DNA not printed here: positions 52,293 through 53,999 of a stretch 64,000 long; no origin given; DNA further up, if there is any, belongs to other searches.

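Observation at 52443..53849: One ORF fuses a [NiFe] small subunit to a ferredoxin and a shortened, degenerate [FeFe]-hydrogenase H-domain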

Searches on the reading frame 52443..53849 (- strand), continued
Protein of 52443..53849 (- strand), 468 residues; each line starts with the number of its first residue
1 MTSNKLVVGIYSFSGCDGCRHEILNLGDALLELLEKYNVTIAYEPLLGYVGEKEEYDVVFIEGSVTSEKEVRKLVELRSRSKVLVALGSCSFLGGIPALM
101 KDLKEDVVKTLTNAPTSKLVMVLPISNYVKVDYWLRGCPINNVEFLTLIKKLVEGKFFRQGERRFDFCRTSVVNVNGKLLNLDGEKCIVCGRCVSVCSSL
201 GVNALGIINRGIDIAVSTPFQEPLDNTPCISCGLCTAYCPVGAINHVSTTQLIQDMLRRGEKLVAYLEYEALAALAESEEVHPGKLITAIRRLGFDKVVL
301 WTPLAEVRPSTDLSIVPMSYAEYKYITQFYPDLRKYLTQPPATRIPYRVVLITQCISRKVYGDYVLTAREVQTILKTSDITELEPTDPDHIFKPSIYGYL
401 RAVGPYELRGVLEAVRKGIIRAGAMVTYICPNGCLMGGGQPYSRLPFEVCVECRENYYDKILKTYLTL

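Call 42: fold_search(model_id=the predicted structure, library=pdb)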
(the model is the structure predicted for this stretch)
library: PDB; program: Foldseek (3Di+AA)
matches with E <= 10: 1243; with E <= 0.001: 190
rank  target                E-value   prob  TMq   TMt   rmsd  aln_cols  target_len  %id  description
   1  8a6t_A                1.7e-18  1.00  0.53  0.44  10.7       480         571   20  Cryo-EM structure of the electron bifurcating Fe-Fe hydrogenase HydABC complex from Thermoanaerobacter kivui in the re (released 2023-02-15)
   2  7p5h_A                3.1e-17  1.00  0.51  0.43  11.8       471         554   19  TmHydABC- D2 map (released 2022-09-14)
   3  9rjo_B                3.9e-17  1.00  0.52  0.43   8.0       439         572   19  [FeFe]-hydrogenase CpI from Clostridium pasteurianum, variant N160L-Q195L (released 2026-03-04)
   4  7p8n_a                3.9e-17  1.00  0.51  0.38  11.9       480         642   18  TmHydABC- T. maritima hydrogenase with bridge closed (released 2022-09-14)
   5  6gly_B                6.0e-17  1.00  0.52  0.43   7.8       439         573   18  [FeFe]-hydrogenase CpI from Clostridium pasteurianum, variant C299A (released 2018-11-07)
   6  5la3_A                7.6e-17  1.00  0.52  0.43   8.5       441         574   18  [FeFe]-hydrogenase CpI from Clostridium pasteurianum, variant E279A (released 2017-06-21)
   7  1feh                  8.6e-17  1.00  0.52  0.43   8.0       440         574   19  FE-ONLY HYDROGENASE FROM CLOSTRIDIUM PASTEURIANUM (released 1999-01-13)
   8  6gly_A                8.6e-17  1.00  0.50  0.41   9.2       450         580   19  [FeFe]-hydrogenase CpI from Clostridium pasteurianum, variant C299A (released 2018-11-07)
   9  5la3_B                9.6e-17  1.00  0.50  0.41   8.9       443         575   19  [FeFe]-hydrogenase CpI from Clostridium pasteurianum, variant E279A (released 2017-06-21)
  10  6gm2_A                1.1e-16  1.00  0.52  0.43   8.0       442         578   18  [FeFe]-hydrogenase CpI from Clostridium pasteurianum, variant E282D (released 2018-11-07)
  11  6gm4_A                1.4e-16  1.00  0.51  0.42   8.3       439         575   18  [FeFe]-hydrogenase CpI from Clostridium pasteurianum, variant S319A (released 2018-11-07)
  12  9rj9_B                1.6e-16  1.00  0.51  0.42   7.9       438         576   18  [FeFe]-hydrogenase CpI from Clostridium pasteurianum, variant N160L (released 2026-03-04)
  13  6gm8_A                1.6e-16  1.00  0.52  0.42   8.0       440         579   19  [FeFe]-hydrogenase CpI from Clostridium pasteurianum, variant E282Q (released 2018-11-07)
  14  5oef_B                2.0e-16  1.00  0.52  0.43   8.2       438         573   18  Active semisynthetic [FeFe]-hydrogenase CpI with aza-diselenato-bridged [2Fe] cofactor (released 2017-11-29)
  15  7qhf_B                2.5e-16  1.00  0.51  0.43   8.0       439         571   18  [FeFe]-hydrogenase I from Clostridium pasteurianum (CpI), variant G302S (released 2023-09-27)
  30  6glz_A                5.4e-16  1.00  0.51  0.42   8.3       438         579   18  [FeFe]-hydrogenase CpI from Clostridium pasteurianum, variant C299D (released 2018-11-07)
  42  6glz_B                1.3e-15  1.00  0.52  0.43   7.8       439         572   18  [FeFe]-hydrogenase CpI from Clostridium pasteurianum, variant C299D (released 2018-11-07)
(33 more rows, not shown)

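Call 48: list_cluster_members(proteins=[window:52443-53849:-, window:53856-55124:-, P0131, P0054, P0127])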
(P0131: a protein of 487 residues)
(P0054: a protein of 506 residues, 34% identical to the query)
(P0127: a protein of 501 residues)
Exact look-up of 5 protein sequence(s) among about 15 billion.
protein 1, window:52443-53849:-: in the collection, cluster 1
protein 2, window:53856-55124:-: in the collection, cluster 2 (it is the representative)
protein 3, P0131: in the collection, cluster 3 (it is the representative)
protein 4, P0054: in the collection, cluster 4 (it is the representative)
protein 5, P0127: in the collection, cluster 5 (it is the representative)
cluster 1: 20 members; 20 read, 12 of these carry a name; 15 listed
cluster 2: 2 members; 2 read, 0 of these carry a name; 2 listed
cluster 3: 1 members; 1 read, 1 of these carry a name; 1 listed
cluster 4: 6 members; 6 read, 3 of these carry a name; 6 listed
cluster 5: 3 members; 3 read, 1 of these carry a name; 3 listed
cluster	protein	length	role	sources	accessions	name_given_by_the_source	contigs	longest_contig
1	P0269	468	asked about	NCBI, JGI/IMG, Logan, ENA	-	-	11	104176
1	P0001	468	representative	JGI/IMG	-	coenzyme F420-reducing hydrogenase gamma subunit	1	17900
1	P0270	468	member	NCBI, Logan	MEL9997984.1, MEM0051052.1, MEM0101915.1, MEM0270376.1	MAG: 4Fe-4S binding protein [Sulfolobales archaeon]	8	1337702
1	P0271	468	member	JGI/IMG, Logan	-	coenzyme F420-reducing hydrogenase gamma subunit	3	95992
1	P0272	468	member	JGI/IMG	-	coenzyme F420-reducing hydrogenase gamma subunit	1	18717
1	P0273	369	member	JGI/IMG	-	ferredoxin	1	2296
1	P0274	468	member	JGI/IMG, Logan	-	coenzyme F420-reducing hydrogenase gamma subunit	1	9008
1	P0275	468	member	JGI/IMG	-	sulfhydrogenase subunit delta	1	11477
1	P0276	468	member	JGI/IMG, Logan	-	coenzyme F420-reducing hydrogenase gamma subunit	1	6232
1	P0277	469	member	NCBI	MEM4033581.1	MAG: 4Fe-4S binding protein, partial [Sulfolobales archaeon]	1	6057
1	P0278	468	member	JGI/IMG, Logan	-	coenzyme F420-reducing hydrogenase gamma subunit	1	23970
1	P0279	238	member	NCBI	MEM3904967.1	MAG: hypothetical protein QXP11_04900, partial [Sulfolobales archaeon]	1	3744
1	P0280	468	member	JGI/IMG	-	coenzyme F420-reducing hydrogenase gamma subunit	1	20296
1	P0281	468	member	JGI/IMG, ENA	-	-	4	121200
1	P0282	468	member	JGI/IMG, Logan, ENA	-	-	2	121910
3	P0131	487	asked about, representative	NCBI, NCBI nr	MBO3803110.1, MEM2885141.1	MAG: hypothetical protein JTT11_04435 [Candidatus Brockarchaeota archaeon] | hypothetical protein [Candidatus Brockarchaeota archaeon]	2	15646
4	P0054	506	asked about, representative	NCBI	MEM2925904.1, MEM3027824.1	MAG: [Fe-Fe] hydrogenase large subunit C-terminal domain-containing protein [Candidatus ...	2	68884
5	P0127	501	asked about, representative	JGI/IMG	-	-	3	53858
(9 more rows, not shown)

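Call 60: find_encoding_contigs(protein=P0053, flank=10000, max_places=1)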
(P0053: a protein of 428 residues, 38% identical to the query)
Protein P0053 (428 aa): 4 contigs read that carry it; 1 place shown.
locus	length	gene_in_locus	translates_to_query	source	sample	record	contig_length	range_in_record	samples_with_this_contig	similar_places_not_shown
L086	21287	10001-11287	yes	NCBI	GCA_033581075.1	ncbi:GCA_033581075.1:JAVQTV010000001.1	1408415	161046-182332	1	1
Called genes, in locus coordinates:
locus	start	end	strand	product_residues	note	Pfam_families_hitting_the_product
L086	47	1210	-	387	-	-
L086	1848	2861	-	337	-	PF00389:2-Hacid_dh, PF02826:2-Hacid_dh_C, PF03446:NAD_binding_2 (weak)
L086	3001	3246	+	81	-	-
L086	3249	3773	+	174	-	-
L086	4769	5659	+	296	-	PF04014:MazE_antitoxin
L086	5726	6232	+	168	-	PF01257:2Fe-2S_thioredx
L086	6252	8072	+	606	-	PF01512:Complex1_51K, PF10531:SLBB (weak), PF10589:NADH_4Fe-4S, PF13237:Fer4_10 (weak), PF12838:Fer4_7, PF13187:Fer4_9 (weak), PF14697:Fer4_21 (weak), PF00037:Fer4, +1 more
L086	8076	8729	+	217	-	PF13510:Fer2_4, PF10588:NADH-G_4Fe-4S_3 (weak)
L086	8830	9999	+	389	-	PF00374:NiFeSe_Hases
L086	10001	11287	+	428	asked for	PF01058:Oxidored_q6, PF13237:Fer4_10 (faint), PF12838:Fer4_7 (weak)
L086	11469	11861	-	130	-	-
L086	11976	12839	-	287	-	PF13559:DUF4129 (weak)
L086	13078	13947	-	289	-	PF02625:XdhC_CoxI, PF13478:XdhC_C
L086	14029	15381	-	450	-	PF07969:Amidohydro_3 (faint), PF01979:Amidohydro_1, PF12890:DHOase (faint)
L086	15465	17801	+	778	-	PF01315:Ald_Xan_dh_C, PF02738:MoCoBD_1, PF20256:MoCoBD_2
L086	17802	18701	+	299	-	PF00941:FAD_binding_5, PF03450:CO_deh_flav_C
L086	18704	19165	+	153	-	PF00111:Fer2, PF01799:Fer2_2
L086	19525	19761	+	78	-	PF09341:Pcc1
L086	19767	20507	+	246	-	PF00005:ABC_tran, PF13304:AAA_21 (faint)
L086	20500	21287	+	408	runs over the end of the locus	PF01061:ABC2_membrane (faint), PF12679:ABC2_membrane_2, PF12698:ABC2_membrane_3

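Call 61: find_encoding_contigs(protein=P0054, flank=10000, max_places=1)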
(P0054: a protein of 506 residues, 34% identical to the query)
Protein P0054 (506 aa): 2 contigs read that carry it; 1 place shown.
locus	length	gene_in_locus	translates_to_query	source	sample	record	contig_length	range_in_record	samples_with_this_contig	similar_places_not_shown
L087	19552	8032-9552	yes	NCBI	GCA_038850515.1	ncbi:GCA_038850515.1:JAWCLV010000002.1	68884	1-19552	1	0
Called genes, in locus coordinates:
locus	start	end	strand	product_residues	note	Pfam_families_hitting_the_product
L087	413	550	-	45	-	-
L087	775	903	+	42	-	-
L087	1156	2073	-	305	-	PF02007:MtrH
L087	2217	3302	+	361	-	PF01590:GAF, PF13185:GAF_2, PF13492:GAF_3, PF01590:GAF, PF13185:GAF_2, PF13492:GAF_3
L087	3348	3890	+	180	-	PF01257:2Fe-2S_thioredx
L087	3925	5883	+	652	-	PF01512:Complex1_51K, PF10531:SLBB (weak), PF10589:NADH_4Fe-4S, PF00037:Fer4 (weak), PF12837:Fer4_6 (weak), PF12838:Fer4_7, PF13237:Fer4_10, PF14697:Fer4_21, +2 more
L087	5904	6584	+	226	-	PF13510:Fer2_4, PF10588:NADH-G_4Fe-4S_3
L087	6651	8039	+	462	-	PF00374:NiFeSe_Hases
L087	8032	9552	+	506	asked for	PF01058:Oxidored_q6, PF13237:Fer4_10 (faint), PF13183:Fer4_8 (faint), PF13187:Fer4_9 (faint), PF14697:Fer4_21 (weak), PF12838:Fer4_7, PF00037:Fer4 (weak), PF12837:Fer4_6 (weak), +2 more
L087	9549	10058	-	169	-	PF01750:HycI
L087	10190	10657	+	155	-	PF00293:NUDIX, PF14815:NUDIX_4 (weak)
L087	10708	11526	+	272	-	PF00175:NAD_binding_1 (weak), PF10418:DHODB_Fe-S_bind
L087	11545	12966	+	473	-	PF14691:Fer4_20, PF01262:AlaDh_PNT_C (faint), PF00890:FAD_binding_2 (faint), PF01494:FAD_binding_3 (faint), PF01946:Thi4 (weak), PF07992:Pyr_redox_2, PF13450:NAD_binding_8, PF00070:Pyr_redox (weak), +2 more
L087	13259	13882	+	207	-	-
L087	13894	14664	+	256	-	PF18822:CdvA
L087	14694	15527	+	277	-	-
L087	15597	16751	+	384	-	PF04212:MIT (weak), PF05496:RuvB_N (faint), PF00004:AAA, PF17862:AAA_lid_3, PF09336:Vps4_C (weak)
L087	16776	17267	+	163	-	PF01047:MarR (weak), PF13404:HTH_AsnC-type, PF13412:HTH_24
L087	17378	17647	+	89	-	-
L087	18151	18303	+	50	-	PF01402:RHH_1 (weak), PF17723:RHH_8 (weak)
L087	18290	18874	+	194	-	-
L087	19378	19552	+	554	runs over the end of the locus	PF07969:Amidohydro_3, PF01979:Amidohydro_1 (faint)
